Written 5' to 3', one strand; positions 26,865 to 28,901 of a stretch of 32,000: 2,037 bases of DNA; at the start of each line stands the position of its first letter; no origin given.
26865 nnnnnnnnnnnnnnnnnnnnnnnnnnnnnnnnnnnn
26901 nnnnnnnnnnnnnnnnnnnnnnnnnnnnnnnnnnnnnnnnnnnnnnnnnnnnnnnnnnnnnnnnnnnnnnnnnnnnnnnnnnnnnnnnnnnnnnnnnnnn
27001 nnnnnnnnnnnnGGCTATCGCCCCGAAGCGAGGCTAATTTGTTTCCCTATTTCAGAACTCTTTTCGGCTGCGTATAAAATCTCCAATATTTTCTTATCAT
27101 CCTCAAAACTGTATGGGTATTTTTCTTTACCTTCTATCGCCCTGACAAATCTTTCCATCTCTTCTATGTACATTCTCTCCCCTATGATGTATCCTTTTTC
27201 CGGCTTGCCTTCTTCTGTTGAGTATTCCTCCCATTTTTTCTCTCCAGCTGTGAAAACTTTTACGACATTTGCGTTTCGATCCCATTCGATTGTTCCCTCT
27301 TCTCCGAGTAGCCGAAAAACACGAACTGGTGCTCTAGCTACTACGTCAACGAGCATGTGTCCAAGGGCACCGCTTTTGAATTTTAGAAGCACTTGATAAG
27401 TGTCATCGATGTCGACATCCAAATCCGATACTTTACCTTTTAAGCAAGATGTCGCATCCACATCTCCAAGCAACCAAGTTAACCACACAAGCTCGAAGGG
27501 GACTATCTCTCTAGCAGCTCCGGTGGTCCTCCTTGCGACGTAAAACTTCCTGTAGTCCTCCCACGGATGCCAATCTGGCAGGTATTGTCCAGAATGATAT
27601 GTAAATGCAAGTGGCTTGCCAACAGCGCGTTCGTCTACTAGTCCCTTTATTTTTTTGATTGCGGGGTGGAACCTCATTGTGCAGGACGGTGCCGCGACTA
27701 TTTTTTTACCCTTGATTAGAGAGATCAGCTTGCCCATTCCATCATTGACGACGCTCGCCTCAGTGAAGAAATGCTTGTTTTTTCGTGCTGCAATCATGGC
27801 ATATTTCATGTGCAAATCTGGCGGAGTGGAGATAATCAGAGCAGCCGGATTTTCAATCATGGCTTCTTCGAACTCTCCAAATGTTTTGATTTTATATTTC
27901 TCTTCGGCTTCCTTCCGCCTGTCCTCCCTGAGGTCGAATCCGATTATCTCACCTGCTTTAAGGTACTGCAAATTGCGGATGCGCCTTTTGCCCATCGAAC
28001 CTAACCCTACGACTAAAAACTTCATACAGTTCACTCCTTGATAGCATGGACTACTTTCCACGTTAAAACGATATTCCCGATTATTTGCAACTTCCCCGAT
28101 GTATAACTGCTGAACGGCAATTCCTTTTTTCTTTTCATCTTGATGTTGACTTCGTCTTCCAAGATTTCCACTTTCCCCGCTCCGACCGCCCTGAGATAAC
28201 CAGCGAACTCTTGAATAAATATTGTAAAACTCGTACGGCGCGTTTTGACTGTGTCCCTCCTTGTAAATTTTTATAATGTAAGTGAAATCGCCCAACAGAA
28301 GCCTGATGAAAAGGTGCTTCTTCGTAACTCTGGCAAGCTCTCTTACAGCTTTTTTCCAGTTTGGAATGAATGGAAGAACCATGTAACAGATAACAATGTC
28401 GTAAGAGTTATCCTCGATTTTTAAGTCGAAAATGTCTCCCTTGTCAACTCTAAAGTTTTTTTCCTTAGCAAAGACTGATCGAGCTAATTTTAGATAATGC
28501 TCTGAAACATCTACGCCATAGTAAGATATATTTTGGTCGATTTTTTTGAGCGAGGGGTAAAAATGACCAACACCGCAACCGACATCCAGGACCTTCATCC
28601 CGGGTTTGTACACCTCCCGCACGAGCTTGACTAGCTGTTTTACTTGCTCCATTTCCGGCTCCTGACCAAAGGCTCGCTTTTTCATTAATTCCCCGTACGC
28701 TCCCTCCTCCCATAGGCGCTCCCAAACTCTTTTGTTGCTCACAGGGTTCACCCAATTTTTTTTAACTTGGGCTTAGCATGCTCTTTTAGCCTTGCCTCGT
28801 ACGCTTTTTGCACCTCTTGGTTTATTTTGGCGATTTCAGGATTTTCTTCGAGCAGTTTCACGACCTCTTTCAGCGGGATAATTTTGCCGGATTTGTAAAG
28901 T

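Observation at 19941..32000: AT-richer 12-gene operon encoding a legionaminic-acid-type nonulosonic acid pathway with two synthase/CMP-activation pairs in an archaeon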

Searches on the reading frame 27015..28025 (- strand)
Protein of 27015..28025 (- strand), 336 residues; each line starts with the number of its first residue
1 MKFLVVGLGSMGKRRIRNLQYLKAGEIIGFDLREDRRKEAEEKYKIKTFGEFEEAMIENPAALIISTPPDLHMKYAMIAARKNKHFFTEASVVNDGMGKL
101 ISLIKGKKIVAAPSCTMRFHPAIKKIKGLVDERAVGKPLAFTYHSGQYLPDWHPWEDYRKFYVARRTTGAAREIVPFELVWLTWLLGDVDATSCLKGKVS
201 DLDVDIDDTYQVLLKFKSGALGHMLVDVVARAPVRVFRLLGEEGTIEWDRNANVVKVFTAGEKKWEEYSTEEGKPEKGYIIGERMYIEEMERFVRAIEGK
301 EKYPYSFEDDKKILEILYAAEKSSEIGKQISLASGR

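Call 22: search_solved_structures(query=window:27015-28022:-, max_evalue=0.00001)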
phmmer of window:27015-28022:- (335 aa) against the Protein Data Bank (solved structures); distinct sequences matched with E-value up to 0.00001: 4.
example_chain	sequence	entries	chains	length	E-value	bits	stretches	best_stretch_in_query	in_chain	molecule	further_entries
3ezy_A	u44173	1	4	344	2.2e-14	56.5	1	4-331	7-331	Dehydrogenase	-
6a3f_A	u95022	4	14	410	4e-10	42.4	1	53-192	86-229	Putative dehydrogenase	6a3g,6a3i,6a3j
4had_A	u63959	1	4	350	8.5e-07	31.5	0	35-137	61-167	Probable oxidoreductase protein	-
3q2i_A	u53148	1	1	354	2.4e-06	30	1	2-331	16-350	dehydrogenase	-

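Call 76: search_protein_families(library=ncbifam, proteins=[window:27015-28025:-], max_evalue=0.01)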
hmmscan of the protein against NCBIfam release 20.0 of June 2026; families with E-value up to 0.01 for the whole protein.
window:27015-28025:- (336 aa): 5 families
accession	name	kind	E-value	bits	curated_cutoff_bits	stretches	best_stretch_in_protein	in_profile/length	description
TIGR04380.1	myo_inos_iolG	equivalog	1.8e-17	63.3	355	1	2-329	3-328/330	inositol 2-dehydrogenase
NF040723.1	UDP-GlcNAcDh_Arch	equivalog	1.1e-15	58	450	1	2-139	2-142/302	UDP-N-acetylglucosamine 3-dehydrogenase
NF052479.1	LevoglcsnDh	equivalog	6.2e-13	48.2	650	1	31-153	43-166/386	levoglucosan dehydrogenase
NF041392.1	XylDh_Gfo6_Halo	equivalog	8.9e-07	28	350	1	49-154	71-179/350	D-xylose 1-dehydrogenase Gfo6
NF052679.1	InsChiInosDhIolG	equivalog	5.2e-05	22.4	540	1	2-142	4-152/343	bifunctional inositol 2-dehydrogenase/D-chiro-inositol 1-dehydrogenase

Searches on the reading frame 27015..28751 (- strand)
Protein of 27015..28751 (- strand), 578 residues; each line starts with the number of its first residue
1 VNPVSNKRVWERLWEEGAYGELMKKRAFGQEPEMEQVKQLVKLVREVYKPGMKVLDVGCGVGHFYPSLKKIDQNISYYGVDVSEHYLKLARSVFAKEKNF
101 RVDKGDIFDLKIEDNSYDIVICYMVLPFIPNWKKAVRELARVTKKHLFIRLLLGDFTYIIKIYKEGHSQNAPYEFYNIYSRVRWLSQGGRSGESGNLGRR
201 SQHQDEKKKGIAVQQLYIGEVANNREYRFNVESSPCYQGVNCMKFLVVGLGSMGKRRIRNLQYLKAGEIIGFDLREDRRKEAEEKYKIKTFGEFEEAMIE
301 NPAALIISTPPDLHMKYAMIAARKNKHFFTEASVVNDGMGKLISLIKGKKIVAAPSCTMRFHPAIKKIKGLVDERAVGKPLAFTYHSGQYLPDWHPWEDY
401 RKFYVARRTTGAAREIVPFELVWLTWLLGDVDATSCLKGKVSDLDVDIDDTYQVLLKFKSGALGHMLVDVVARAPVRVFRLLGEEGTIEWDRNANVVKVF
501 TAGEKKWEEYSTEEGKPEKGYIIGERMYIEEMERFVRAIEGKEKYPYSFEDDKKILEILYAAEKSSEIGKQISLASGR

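Call 5: search_protein_families(library=pfam, proteins=[window:27015-28751:-], max_evalue=0.001)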
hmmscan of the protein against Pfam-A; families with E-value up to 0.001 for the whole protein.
window:27015-28751:- (578 aa): 15 families
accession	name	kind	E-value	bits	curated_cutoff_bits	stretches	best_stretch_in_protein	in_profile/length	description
PF08241.18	Methyltransf_11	-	1.6e-20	74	21.2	1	55-145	1-89/95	Methyltransferase domain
PF13649.12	Methyltransf_25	-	3.9e-19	69.6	27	1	54-145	1-95/97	Methyltransferase domain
PF13847.12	Methyltransf_31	-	2.1e-18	66.8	27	1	49-146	2-104/145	Methyltransferase domain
PF22725.1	GFO_IDH_MocA_C3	-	1.5e-14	54.5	27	1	366-489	2-124/124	GFO/IDH/MocA C-terminal domain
PF08242.18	Methyltransf_12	-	1e-13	52.2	30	1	55-144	1-93/98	Methyltransferase domain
PF13489.12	Methyltransf_23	-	6.4e-12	45.9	27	1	39-156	11-123/164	Methyltransferase domain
PF02894.22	GFO_IDH_MocA_C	-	7.1e-10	39.5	22.9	1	369-573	1-217/218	Oxidoreductase family, C-terminal alpha/beta domain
PF01408.29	GFO_IDH_MocA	-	1.5e-09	39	24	1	244-331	2-92/120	Oxidoreductase family, NAD-binding Rossmann fold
PF07021.18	MetW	-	1.6e-07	31.6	21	1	42-177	5-139/193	Methionine biosynthesis protein MetW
PF01209.24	Ubie_methyltran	-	6.8e-07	29.3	20.1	1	47-145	44-145/233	ubiE/COQ5 methyltransferase family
PF05175.20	MTS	-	8.5e-06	25.9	23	1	50-122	31-104/170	Methyltransferase small domain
PF01728.25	FtsJ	-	2.8e-05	24.6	24.1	1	48-131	19-105/181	FtsJ-like methyltransferase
PF02353.26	CMAS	-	0.0003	20.6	27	1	48-106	60-117/273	Mycolic acid cyclopropane synthetase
PF02826.25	2-Hacid_dh_C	-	0.00044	20.1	25.1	0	230-343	24-132/178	D-isomer specific 2-hydroxyacid dehydrogenase, NAD binding domain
PF13679.12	Methyltransf_32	-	0.00097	19.6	27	0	35-97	4-76/143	Methyltransferase domain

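Call 6: search_protein_families(library=ncbifam, proteins=[window:27015-28751:-], max_evalue=0.001)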
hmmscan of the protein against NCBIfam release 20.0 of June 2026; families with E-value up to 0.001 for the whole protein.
window:27015-28751:- (578 aa): 41 families (the best 25 are shown)
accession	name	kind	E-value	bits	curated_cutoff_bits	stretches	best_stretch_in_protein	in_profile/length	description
TIGR04380.1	myo_inos_iolG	equivalog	9.7e-17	60.8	355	1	243-571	2-328/330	inositol 2-dehydrogenase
NF040723.1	UDP-GlcNAcDh_Arch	equivalog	7.3e-15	55.3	450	1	244-381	2-142/302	UDP-N-acetylglucosamine 3-dehydrogenase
TIGR02072.1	BioC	equivalog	1.1e-12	48.2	184.95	1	38-145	21-126/244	malonyl-ACP O-methyltransferase BioC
NF045667.1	MTase_DVU1556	equivalog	2.8e-12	46.5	155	1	38-146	12-114/213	DVU_1556 family methyltransferase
NF052479.1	LevoglcsnDh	equivalog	5.5e-12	45.1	650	1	273-395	43-166/386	levoglucosan dehydrogenase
NF001244.0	PRK00216.1-5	equivalog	1.3e-11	44.2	216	1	49-146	47-148/236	bifunctional demethylmenaquinone methyltransferase/2-methoxy-6-polyprenyl-1,4-benzoquinol methylase UbiE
TIGR01934.1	MenG_MenH_UbiE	subfamily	1.4e-11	44.1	158.35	1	42-149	33-139/223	ubiquinone/menaquinone biosynthesis methyltransferase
NF001243.0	PRK00216.1-4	equivalog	1.6e-10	40.8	235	1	48-145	45-145/237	demethylmenaquinone methyltransferase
NF043040.1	corrin_prot_MT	hypoth_equivalog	1.4e-09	37.7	180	1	38-126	28-120/216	corrinoid protein-associated methyltransferase CpaM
TIGR01983.1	UbiG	equivalog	1.6e-09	37.4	102.95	1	48-145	49-145/228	bifunctional 2-polyprenyl-6-hydroxyphenol methylase/3-demethylubiquinol 3-O-methyltransferase UbiG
NF008823.0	PRK11873.1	subfamily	2.2e-09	37.2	263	1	49-145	76-175/272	arsenite methyltransferase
TIGR02752.1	MenG_heptapren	equivalog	3.1e-09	36.7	419.85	1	49-145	44-143/231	demethylmenaquinone methyltransferase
TIGR02021.1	BchM-ChlM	equivalog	8.9e-09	35.1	158.9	1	9-149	16-153/218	magnesium protoporphyrin IX methyltransferase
TIGR02081.1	metW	equivalog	3.5e-08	33.2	189.5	1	42-177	5-139/194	methionine biosynthesis protein MetW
NF045882.1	PLipidMtase_Leg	equivalog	3.6e-08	33.4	390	1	42-146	34-138/207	phospholipid N-methyltransferase PmtA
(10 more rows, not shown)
